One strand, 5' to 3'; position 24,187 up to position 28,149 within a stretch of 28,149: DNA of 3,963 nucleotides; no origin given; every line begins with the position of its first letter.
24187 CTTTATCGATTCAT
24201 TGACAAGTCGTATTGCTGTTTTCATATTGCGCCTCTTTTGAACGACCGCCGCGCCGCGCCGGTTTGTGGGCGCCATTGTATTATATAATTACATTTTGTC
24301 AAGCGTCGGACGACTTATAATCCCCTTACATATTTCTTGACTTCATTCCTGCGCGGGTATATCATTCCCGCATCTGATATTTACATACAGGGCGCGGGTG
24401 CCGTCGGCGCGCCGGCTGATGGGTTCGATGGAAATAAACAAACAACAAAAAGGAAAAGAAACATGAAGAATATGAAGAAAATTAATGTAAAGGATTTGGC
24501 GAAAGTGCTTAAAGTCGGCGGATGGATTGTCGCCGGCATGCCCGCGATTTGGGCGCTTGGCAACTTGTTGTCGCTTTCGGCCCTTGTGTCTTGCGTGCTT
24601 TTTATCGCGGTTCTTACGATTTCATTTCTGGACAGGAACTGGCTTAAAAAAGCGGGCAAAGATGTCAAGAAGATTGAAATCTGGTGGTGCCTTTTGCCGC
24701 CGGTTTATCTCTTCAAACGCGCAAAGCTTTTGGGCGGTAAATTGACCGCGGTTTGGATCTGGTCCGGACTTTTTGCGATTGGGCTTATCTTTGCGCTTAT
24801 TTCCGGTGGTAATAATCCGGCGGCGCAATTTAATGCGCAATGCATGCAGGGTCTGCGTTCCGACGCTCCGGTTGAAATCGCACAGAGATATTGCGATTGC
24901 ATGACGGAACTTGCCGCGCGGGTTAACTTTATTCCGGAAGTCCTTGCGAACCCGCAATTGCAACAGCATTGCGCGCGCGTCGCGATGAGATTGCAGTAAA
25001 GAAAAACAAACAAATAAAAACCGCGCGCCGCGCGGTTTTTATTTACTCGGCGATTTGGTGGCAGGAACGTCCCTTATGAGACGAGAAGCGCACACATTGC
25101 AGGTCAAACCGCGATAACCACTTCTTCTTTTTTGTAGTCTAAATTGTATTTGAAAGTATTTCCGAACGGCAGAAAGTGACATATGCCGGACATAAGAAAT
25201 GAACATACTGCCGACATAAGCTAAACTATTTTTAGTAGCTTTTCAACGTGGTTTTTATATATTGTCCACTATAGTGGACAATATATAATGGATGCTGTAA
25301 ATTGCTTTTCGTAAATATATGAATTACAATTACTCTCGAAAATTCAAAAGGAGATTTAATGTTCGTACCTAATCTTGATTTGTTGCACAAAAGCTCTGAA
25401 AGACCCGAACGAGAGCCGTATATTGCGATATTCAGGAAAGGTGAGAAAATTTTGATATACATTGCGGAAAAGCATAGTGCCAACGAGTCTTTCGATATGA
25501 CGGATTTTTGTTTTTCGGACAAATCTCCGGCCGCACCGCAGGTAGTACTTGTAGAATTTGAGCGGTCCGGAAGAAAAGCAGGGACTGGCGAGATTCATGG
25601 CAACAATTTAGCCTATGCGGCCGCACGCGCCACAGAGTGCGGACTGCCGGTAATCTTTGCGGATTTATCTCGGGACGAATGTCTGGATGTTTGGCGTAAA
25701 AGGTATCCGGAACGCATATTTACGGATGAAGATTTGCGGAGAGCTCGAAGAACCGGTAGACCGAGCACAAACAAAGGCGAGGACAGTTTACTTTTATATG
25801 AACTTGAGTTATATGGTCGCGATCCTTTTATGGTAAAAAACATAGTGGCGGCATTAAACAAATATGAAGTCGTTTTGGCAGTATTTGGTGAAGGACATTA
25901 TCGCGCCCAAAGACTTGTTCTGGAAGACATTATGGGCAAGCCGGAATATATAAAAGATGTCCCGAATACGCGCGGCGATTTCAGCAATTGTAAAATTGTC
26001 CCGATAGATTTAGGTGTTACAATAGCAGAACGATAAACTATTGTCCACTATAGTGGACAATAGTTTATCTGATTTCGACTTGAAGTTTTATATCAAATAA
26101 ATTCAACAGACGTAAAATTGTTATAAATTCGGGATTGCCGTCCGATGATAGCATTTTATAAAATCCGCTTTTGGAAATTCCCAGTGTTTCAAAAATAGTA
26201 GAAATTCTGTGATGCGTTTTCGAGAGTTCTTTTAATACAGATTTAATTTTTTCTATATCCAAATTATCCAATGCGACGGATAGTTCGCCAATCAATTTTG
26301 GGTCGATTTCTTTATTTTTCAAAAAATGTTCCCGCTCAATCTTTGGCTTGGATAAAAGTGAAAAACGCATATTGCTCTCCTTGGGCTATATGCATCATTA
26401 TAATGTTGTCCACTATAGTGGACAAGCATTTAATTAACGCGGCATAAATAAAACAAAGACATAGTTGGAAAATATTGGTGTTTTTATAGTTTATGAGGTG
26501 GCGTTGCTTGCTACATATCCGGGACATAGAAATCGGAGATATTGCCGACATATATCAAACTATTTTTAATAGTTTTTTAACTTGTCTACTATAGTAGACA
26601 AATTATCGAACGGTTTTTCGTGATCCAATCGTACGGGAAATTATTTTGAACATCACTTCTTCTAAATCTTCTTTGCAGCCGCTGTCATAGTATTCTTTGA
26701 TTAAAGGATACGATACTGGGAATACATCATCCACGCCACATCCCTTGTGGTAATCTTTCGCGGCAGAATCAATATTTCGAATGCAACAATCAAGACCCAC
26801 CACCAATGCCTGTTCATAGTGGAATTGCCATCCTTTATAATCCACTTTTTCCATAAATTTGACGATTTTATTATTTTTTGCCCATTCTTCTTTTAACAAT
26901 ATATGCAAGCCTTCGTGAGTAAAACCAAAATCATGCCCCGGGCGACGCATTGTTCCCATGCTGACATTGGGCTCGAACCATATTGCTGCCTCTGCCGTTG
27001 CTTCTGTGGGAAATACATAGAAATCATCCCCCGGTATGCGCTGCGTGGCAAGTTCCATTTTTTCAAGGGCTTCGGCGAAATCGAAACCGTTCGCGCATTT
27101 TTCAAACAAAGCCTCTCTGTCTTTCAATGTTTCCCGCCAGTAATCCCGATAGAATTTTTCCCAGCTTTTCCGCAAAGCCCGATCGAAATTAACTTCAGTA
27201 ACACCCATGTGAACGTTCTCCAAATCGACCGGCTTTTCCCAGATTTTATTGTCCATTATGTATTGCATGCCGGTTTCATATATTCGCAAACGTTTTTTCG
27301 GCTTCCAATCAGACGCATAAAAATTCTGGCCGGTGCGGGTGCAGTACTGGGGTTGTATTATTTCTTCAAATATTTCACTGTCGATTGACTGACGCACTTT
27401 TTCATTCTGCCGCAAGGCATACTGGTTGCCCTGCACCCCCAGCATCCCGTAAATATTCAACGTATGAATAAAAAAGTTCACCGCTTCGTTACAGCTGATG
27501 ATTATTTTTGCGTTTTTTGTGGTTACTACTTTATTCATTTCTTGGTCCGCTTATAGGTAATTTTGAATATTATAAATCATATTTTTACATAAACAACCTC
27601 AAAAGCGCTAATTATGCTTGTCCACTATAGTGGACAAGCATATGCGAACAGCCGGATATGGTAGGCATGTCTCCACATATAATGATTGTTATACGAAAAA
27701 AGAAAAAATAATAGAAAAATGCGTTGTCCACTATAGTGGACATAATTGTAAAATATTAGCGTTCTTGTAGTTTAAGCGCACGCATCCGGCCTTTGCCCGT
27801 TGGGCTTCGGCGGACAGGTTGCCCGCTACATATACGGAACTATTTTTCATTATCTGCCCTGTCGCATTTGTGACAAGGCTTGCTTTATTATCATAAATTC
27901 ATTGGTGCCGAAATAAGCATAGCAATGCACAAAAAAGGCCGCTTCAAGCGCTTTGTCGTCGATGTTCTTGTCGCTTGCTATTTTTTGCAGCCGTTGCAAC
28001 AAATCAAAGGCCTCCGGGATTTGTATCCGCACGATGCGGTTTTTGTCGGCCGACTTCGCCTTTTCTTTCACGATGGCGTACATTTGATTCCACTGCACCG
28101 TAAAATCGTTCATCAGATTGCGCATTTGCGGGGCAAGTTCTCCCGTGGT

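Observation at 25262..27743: Array of single-gene modules each bracketed by an identical 20-bp perfect palindrome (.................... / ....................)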

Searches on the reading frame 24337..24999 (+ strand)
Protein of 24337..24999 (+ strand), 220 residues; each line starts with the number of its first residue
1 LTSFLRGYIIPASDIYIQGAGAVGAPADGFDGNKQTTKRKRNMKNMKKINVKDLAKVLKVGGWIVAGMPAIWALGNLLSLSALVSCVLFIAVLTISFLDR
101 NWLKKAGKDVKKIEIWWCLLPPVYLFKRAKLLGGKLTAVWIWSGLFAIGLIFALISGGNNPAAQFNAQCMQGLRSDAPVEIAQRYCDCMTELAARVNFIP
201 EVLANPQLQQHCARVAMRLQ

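Call 9: search_protein_families(library=pfam, proteins=[window:24337-24999:+], max_evalue=0.01)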
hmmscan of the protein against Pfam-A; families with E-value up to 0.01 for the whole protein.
window:24337-24999:+ (220 aa): 0 families

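Call 34: search_protein_families(library=ncbifam, proteins=[window:24337-24999:+], max_evalue=0.01)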
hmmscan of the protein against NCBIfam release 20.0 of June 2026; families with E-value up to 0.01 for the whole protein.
window:24337-24999:+ (220 aa): 0 families

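Call 48: search_protein_families(library=phrogs, proteins=[window:24337-24999:+], max_evalue=0.01)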
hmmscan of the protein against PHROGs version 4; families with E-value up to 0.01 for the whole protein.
window:24337-24999:+ (220 aa): 1 family
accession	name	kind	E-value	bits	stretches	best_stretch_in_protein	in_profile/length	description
phrog_12486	-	unknown function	1.5e-05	25.8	1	53-157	10-111/189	-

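Call 49: search_protein_families(library=padloc, proteins=[window:24337-24999:+], max_evalue=0.01)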
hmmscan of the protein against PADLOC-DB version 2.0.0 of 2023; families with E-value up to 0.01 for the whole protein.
window:24337-24999:+ (220 aa): 0 families

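Call 75: find_encoding_contigs(protein=window:24463-24999:+, flank=6000, max_places=10)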
Protein window:24463-24999:+ (178 aa): 5 contigs read that carry it; 5 places shown.
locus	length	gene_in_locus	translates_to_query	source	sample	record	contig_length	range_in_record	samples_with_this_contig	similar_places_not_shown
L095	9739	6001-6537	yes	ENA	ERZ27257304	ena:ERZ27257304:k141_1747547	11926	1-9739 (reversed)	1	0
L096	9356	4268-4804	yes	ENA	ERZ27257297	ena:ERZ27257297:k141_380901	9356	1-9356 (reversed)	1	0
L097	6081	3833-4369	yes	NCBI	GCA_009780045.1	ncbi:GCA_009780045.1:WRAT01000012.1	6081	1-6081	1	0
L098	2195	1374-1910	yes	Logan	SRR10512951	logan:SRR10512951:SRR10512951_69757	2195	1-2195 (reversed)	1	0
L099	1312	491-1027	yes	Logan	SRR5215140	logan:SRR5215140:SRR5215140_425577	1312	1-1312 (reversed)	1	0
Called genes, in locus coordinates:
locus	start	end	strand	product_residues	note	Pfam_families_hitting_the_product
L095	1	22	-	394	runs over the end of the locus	PF05175:MTS, PF06325:PrmA (weak), PF10294:Methyltransf_16 (weak)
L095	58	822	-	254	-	PF06629:MipA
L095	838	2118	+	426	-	PF07690:MFS_1, PF11700:ATG22, PF07690:MFS_1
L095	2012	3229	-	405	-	PF07690:MFS_1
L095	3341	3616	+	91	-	-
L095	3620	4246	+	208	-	-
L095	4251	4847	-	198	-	-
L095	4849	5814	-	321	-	-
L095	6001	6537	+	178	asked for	-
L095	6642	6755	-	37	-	-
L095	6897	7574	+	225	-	-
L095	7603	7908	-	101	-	PF21716:dnstrm_HI1420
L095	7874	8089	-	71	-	-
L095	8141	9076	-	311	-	-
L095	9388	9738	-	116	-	?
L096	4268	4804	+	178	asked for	-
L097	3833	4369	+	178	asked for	-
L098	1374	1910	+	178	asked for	-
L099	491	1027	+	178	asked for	-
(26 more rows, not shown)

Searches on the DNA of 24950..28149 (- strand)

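Call 65: search_rna_families(source=window, start=24950, end=28149, threshold=evalue, max_evalue=1)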
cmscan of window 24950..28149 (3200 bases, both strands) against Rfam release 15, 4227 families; matches with E-value up to 1: 6.
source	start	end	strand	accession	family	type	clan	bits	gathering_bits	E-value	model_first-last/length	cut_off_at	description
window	25013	25102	-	RF00512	Leu_leader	Cis-reg; leader;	-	25.3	50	0.029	1-148/148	no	Leucine operon leader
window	24950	25043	+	RF00512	Leu_leader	Cis-reg; leader;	-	24.6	50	0.045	47-148/148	5'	Leucine operon leader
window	25006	25135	-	RF00558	L20_leader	Cis-reg; leader;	-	24.5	58.7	0.085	1-127/127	no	Ribosomal protein L20 leader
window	26032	26069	-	RF04134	MIR7504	Gene; miRNA;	-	23.4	83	0.65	1-124/124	no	MIR7504 microRNA precursor family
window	24992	25039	+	RF01393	isrJ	Gene; sRNA;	-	22.8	37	0.36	1-75/75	no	isrJ Hfq binding RNA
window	24964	25043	+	RF00513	Trp_leader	Cis-reg; leader;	-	20.9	41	0.55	1-100/100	no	Tryptophan operon leader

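Call 66: search_rna_families(source=L033, start=9200, end=10700, threshold=evalue, max_evalue=1)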
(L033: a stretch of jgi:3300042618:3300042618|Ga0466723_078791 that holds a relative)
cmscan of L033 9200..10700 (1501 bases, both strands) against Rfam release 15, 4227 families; matches with E-value up to 1: 2.
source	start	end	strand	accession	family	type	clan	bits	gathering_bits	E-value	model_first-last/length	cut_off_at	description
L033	9367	9429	+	RF02580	tsr31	Gene; sRNA;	-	22.3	50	0.87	1-70/70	no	S. aureus tsr31 small RNA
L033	9946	10010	+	RF02580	tsr31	Gene; sRNA;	-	22.3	50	0.88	1-70/70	no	S. aureus tsr31 small RNA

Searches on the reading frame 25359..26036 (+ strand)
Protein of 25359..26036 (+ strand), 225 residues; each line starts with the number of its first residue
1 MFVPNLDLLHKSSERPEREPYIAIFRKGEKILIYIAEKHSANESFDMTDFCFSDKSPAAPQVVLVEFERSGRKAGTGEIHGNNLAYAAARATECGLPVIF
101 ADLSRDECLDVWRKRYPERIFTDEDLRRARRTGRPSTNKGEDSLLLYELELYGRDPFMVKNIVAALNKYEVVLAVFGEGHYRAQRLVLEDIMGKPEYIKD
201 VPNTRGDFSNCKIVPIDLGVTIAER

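Call 9: search_protein_families(library=pfam, proteins=[window:25359-26036:+], max_evalue=0.01)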
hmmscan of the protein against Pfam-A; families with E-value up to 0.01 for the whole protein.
window:25359-26036:+ (225 aa): 1 family
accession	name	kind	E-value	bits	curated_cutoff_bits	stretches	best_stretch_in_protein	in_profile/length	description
PF01963.22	TraB_PrgY_gumN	-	0.003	17.9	26.8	1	108-185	184-248/263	TraB/PrgY/gumN family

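Call 34: search_protein_families(library=ncbifam, proteins=[window:25359-26036:+], max_evalue=0.01)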
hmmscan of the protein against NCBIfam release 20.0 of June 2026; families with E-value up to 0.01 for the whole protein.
window:25359-26036:+ (225 aa): 1 family
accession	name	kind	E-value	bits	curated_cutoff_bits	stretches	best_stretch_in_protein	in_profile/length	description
TIGR00261.1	traB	subfamily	0.0016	17.5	178.35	1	152-192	178-218/380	TraB family protein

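Call 48: search_protein_families(library=phrogs, proteins=[window:25359-26036:+], max_evalue=0.01)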
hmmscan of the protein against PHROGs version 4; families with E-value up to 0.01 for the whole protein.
window:25359-26036:+ (225 aa): 0 families

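Call 49: search_protein_families(library=padloc, proteins=[window:25359-26036:+], max_evalue=0.01)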
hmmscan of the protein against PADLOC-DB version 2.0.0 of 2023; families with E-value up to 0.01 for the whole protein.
window:25359-26036:+ (225 aa): 0 families

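Call 58: find_homologous_proteins(query=window:25359-26036:+, max_evalue=0.001)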
Query window:25359-26036:+ (225 aa): 25 proteins with E <= 0.001 among 486 candidates.
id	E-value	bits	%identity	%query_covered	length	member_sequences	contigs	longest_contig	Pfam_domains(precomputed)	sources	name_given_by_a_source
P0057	1.4e-147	507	100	100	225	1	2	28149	-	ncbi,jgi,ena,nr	ncbi:MAG: hypothetical protein FWE17_00590 [Alphaproteobacteria bacterium]|nr:hypothetical protein [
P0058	4.6e-85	303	62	98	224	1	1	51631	-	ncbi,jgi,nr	ncbi:MAG: hypothetical protein LBD50_00620 [Rickettsiales bacterium]|jgi:hypothetical protein|nr:hyp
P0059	4.8e-84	299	62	97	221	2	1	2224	-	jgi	jgi:hypothetical protein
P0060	6.4e-83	296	62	97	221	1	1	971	-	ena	-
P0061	1.1e-82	295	61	98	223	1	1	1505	-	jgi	jgi:hypothetical protein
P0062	2.0e-82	294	63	97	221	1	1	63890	-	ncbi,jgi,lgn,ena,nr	ncbi:MAG: TraB/GumN family protein [Alphaproteobacteria bacterium]|nr:TraB/GumN family protein [Alph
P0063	2.5e-82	294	61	96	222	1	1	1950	-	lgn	-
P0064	3.0e-82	293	59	99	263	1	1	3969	-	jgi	jgi:hypothetical protein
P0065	5.5e-81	289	60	97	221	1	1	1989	-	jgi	jgi:hypothetical protein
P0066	1.7e-75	271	57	97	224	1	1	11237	-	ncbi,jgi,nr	ncbi:MAG: hypothetical protein LBU87_07040 [Lactobacillales bacterium]|jgi:hypothetical protein|nr:h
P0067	5.6e-73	263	56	96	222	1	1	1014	-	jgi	-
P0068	2.4e-66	241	54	97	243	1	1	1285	-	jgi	jgi:hypothetical protein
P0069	4.4e-63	231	53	96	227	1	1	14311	-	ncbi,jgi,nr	ncbi:MAG: hypothetical protein LBL21_04560 [Rickettsiales bacterium]|jgi:hypothetical protein|nr:hyp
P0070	2.6e-55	205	47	96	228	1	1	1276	-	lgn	-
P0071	7.3e-53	197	44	99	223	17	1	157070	-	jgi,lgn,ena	-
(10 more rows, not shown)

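Call 61: find_encoding_contigs(protein=P0058, flank=10000, max_places=2)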
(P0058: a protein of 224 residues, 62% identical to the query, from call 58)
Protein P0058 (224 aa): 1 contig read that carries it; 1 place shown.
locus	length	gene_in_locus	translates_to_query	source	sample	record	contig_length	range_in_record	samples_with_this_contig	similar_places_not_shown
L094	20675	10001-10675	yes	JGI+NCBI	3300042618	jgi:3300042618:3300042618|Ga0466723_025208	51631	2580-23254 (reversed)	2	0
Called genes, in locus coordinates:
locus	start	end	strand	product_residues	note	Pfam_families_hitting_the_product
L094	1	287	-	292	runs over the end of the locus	PF10502:Peptidase_S26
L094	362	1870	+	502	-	PF13541:ChlI, PF00158:Sigma54_activat (weak), PF00493:MCM (weak), PF01078:Mg_chelatase, PF07728:AAA_5, PF13335:Mg_chelatase_C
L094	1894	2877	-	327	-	-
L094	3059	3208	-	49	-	-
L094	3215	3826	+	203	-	-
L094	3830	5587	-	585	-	PF00912:Transgly, PF00905:Transpeptidase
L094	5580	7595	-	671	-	PF22745:Nlig-Ia, PF01653:DNA_ligase_aden, PF03120:OB_DNA_ligase, PF03119:DNA_ligase_ZBD, PF12826:HHH_2, PF14520:HHH_5 (weak), PF00533:BRCT, PF12738:PTCB-BRCT (weak)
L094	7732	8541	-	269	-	PF00106:adh_short, PF13561:adh_short_C2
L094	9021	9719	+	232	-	-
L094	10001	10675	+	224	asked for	-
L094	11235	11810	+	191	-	PF13302:Acetyltransf_3, PF00583:Acetyltransf_1, PF13420:Acetyltransf_4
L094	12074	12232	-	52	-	-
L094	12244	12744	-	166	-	-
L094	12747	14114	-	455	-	PF13175:AAA_15, PF13304:AAA_21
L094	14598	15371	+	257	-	PF04402:SIMPL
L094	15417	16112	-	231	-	PF04172:LrgB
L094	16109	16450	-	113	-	PF03788:LrgA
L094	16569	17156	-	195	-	PF18454:Mtd_N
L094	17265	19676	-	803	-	-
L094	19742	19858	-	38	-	-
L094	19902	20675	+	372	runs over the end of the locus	PF00712:DNA_pol3_beta, PF02767:DNA_pol3_beta_2, PF02768:DNA_pol3_beta_3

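Call 93: find_encoding_contigs(protein=P0062, flank=4000, max_places=3)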
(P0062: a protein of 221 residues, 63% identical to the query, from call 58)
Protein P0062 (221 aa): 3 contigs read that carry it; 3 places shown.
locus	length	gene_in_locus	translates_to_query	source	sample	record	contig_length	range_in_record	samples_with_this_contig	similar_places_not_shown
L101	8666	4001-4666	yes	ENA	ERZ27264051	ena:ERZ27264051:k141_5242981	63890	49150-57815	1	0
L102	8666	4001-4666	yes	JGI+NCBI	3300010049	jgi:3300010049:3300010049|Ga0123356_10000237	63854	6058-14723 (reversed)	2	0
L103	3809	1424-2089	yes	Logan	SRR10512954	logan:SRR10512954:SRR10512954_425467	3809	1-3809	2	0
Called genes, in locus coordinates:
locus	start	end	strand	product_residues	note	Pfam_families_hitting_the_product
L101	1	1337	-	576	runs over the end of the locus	-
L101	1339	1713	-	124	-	PF17212:Tube (faint)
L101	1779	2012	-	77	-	-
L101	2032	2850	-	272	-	PF19821:Phage_capsid_2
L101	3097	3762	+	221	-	-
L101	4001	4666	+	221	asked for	-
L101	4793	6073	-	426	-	PF01435:Peptidase_M48, PF07719:TPR_2 (faint), PF13414:TPR_11 (faint), PF13432:TPR_16 (weak)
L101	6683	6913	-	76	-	-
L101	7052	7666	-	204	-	PF05396:Phage_T7_Capsid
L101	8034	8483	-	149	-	-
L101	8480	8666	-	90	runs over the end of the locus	-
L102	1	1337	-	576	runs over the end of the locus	-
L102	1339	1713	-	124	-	PF17212:Tube (faint)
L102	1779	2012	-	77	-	-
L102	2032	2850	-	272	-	PF19821:Phage_capsid_2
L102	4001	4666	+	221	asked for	-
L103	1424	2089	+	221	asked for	-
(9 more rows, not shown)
